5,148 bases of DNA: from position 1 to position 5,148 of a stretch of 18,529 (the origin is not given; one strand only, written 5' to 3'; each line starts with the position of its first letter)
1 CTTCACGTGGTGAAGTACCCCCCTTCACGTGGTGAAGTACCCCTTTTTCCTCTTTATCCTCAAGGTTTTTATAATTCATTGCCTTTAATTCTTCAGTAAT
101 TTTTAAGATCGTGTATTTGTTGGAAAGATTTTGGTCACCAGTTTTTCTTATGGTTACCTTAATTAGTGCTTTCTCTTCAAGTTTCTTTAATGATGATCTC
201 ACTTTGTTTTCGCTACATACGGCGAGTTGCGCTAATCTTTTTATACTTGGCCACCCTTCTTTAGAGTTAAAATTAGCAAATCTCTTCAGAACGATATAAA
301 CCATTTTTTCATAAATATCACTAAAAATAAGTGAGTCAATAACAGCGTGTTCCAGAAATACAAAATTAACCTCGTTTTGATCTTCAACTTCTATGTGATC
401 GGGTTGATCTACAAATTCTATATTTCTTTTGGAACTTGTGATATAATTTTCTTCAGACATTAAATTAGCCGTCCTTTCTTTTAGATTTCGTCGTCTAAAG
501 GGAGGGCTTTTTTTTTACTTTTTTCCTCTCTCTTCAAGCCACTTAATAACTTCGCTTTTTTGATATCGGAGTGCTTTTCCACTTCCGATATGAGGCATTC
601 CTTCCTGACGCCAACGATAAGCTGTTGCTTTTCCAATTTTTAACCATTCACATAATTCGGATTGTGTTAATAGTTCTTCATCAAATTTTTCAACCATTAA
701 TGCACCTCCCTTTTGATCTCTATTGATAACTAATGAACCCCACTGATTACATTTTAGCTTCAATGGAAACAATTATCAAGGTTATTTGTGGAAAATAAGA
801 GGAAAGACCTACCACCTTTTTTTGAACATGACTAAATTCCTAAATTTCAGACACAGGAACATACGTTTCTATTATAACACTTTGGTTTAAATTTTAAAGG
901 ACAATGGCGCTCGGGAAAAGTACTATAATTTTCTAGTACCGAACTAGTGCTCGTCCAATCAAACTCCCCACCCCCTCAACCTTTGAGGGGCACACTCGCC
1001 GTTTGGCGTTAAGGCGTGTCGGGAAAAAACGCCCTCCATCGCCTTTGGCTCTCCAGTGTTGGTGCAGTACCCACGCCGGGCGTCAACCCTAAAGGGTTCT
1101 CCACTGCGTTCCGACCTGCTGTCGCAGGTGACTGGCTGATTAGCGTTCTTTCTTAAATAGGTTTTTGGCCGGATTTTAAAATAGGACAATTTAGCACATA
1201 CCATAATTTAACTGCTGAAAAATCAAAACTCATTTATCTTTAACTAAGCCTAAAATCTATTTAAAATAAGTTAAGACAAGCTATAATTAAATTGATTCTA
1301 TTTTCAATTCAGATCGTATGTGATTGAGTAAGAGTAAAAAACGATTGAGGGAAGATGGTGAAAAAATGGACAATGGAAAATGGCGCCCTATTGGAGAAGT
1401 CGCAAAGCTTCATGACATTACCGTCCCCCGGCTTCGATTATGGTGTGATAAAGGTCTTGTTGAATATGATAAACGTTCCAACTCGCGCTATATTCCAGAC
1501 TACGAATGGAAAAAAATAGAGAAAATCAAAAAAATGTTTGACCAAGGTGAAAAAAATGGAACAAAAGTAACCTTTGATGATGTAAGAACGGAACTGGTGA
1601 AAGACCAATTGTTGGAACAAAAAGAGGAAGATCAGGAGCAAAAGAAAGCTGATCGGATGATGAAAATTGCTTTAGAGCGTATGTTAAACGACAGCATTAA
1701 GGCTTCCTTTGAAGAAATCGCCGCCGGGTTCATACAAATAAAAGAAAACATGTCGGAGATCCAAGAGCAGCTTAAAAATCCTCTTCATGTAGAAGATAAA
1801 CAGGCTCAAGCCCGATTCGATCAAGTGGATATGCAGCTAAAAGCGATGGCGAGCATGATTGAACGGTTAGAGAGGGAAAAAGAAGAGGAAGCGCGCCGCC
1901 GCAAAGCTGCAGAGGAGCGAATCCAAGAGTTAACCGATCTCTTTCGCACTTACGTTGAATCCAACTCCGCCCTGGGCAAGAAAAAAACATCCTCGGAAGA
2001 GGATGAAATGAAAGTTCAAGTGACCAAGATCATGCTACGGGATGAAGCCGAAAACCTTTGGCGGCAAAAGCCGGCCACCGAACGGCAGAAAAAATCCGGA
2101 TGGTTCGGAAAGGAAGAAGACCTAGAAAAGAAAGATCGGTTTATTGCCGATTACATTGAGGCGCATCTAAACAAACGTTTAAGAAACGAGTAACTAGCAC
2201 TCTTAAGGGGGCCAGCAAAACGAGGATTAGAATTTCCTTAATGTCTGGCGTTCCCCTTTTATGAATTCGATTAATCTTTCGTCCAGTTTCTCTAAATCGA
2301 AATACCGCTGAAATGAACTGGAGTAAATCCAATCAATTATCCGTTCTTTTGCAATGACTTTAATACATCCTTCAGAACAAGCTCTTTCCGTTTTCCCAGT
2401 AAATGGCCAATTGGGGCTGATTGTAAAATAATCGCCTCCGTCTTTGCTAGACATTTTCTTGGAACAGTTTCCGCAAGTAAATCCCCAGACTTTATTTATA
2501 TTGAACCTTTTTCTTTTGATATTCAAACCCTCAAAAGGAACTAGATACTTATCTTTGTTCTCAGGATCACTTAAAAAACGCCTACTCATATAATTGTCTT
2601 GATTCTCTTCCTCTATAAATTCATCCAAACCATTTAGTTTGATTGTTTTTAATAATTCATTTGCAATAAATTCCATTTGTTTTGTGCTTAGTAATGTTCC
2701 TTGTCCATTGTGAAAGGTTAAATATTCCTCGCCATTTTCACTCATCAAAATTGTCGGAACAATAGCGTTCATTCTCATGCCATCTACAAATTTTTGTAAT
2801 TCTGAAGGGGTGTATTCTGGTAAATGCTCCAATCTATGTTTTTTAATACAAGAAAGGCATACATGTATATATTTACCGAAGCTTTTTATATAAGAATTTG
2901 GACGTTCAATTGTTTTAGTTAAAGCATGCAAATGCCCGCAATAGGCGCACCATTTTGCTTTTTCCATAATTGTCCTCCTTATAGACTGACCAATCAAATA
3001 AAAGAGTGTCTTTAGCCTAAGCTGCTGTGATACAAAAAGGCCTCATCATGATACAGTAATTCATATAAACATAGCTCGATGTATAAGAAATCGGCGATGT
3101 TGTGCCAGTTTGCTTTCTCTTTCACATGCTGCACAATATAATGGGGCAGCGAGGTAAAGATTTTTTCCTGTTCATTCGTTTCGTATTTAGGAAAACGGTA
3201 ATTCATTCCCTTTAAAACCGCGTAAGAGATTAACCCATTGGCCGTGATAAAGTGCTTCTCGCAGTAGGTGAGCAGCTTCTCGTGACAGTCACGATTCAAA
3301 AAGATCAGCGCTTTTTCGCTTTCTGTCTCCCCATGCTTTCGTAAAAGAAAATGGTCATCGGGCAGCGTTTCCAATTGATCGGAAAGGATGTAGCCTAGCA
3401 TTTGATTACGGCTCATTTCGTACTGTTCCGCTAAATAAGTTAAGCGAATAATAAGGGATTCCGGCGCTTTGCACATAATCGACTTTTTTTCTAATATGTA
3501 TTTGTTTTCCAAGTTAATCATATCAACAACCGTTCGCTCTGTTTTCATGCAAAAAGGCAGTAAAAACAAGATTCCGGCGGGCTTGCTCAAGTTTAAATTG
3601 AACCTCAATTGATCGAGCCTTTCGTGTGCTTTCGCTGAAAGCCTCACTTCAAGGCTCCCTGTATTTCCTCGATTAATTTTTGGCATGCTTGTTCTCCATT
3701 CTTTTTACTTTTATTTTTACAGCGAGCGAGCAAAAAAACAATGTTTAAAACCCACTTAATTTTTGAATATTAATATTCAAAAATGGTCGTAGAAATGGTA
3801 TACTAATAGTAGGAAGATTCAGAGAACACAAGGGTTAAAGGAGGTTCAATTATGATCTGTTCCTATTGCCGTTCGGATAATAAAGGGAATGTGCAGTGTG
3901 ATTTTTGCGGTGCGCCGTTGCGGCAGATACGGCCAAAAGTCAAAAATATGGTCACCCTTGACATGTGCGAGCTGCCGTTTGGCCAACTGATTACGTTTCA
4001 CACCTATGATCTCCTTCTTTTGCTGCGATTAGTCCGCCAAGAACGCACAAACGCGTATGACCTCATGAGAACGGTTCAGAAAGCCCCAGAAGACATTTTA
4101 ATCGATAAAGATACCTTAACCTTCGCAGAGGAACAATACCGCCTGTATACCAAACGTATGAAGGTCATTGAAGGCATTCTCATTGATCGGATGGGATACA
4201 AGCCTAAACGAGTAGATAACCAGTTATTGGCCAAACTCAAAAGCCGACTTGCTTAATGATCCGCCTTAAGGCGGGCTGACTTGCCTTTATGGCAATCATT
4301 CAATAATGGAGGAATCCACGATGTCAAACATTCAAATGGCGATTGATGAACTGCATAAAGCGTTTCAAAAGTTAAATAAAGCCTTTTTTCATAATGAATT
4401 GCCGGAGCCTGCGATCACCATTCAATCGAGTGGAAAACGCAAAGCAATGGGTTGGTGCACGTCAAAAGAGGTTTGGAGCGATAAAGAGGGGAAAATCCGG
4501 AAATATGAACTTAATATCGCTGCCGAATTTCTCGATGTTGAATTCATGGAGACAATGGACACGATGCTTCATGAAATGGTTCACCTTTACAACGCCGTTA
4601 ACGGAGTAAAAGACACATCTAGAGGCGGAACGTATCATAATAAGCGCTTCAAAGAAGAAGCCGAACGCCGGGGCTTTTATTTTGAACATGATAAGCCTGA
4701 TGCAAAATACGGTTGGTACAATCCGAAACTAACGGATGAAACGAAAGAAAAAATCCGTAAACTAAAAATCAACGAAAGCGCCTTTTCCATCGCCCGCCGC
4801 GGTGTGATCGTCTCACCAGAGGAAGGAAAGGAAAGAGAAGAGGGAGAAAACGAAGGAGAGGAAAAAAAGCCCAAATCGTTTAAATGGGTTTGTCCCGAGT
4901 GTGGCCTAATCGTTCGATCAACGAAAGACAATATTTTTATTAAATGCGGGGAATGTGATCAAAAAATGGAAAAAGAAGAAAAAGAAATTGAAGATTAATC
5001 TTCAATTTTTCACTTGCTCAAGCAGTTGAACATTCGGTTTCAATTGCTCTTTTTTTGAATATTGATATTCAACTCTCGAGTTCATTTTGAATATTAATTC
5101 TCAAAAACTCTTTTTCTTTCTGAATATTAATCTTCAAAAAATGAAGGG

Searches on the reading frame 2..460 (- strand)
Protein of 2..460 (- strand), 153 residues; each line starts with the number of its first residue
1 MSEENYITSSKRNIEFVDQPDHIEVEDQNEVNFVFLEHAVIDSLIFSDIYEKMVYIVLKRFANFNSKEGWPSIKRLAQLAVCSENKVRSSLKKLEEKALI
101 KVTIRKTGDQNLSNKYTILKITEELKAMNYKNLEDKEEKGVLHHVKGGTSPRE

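Call 88: search_protein_families(library=pfam, proteins=[window:2-460:-], max_evalue=0.01)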
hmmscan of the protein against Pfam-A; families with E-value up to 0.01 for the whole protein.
window:2-460:- (153 aa): 2 families
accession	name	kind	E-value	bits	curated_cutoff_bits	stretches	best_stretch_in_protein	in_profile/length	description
PF13730.12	HTH_36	-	1.1e-09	38.4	25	1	51-100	7-55/55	Helix-turn-helix domain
PF21984.2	DnaD_N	-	2.2e-06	28.2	27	1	56-129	20-94/101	DnaD N-terminal domain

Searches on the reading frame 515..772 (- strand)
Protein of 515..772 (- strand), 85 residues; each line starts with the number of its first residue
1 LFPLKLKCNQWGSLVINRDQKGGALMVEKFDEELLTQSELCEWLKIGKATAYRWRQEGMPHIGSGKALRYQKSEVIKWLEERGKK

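Call 88: search_protein_families(library=pfam, proteins=[window:515-772:-], max_evalue=0.01)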
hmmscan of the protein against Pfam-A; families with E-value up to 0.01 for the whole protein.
window:515-772:- (85 aa): 3 families
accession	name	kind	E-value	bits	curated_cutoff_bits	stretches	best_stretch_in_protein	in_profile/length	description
PF12728.13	HTH_17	-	1.8e-10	41.3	27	1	34-82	1-50/51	Helix-turn-helix domain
PF13022.12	HTH_Tnp_1_2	-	0.00098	19.7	27.9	1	16-57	8-49/122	Helix-turn-helix of insertion element transposase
PF13384.12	HTH_23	-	0.0018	18.5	24.6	1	25-56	9-39/50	Homeodomain-like domain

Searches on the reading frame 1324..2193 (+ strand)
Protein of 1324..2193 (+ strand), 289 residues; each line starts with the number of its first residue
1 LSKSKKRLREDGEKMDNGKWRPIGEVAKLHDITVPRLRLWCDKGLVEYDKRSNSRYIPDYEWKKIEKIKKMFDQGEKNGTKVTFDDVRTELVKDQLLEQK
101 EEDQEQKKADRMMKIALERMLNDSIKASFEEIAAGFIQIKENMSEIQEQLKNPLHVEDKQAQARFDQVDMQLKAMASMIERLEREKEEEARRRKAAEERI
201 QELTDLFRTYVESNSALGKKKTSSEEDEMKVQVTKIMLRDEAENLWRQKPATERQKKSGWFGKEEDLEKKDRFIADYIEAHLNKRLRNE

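Call 5: search_protein_families(library=pfam, proteins=[window:1324-2193:+], max_evalue=0.01)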
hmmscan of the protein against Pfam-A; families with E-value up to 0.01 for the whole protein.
window:1324-2193:+ (289 aa): 2 families
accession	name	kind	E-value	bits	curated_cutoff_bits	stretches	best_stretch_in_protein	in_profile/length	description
PF00376.29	MerR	-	9.8e-05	22.5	28.2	1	23-56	2-35/38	MerR family regulatory protein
PF13411.12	MerR_1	-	0.00071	20.1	21.6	1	23-75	3-56/69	MerR HTH family regulatory protein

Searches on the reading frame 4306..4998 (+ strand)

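Call 3: search_protein_families(library=pfam, proteins=[window:4306-4998:+], max_evalue=0.01)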
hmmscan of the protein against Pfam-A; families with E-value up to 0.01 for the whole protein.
window:4306-4998:+ (230 aa): 3 families
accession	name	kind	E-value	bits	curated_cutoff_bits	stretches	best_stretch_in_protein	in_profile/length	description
PF10263.15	SprT-like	-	6.2e-08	32.9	25.6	1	17-121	2-94/108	SprT-like family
PF23458.2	DUF7130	-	0.0026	18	35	1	163-223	21-82/89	Domain of unknown function (DUF7130)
PF14891.12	Peptidase_M91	-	0.0064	17.3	25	1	85-133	94-146/176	Effector protein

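Call 4: search_protein_families(library=ncbifam, proteins=[window:4306-4998:+], max_evalue=0.01)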
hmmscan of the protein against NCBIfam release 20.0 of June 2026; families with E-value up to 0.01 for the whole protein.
window:4306-4998:+ (230 aa): 1 family
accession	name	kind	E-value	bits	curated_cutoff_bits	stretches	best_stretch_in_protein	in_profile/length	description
NF011482.0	PRK14892.1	equivalog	0.0079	16.1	109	0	186-227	16-58/101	putative transcription elongation factor Elf1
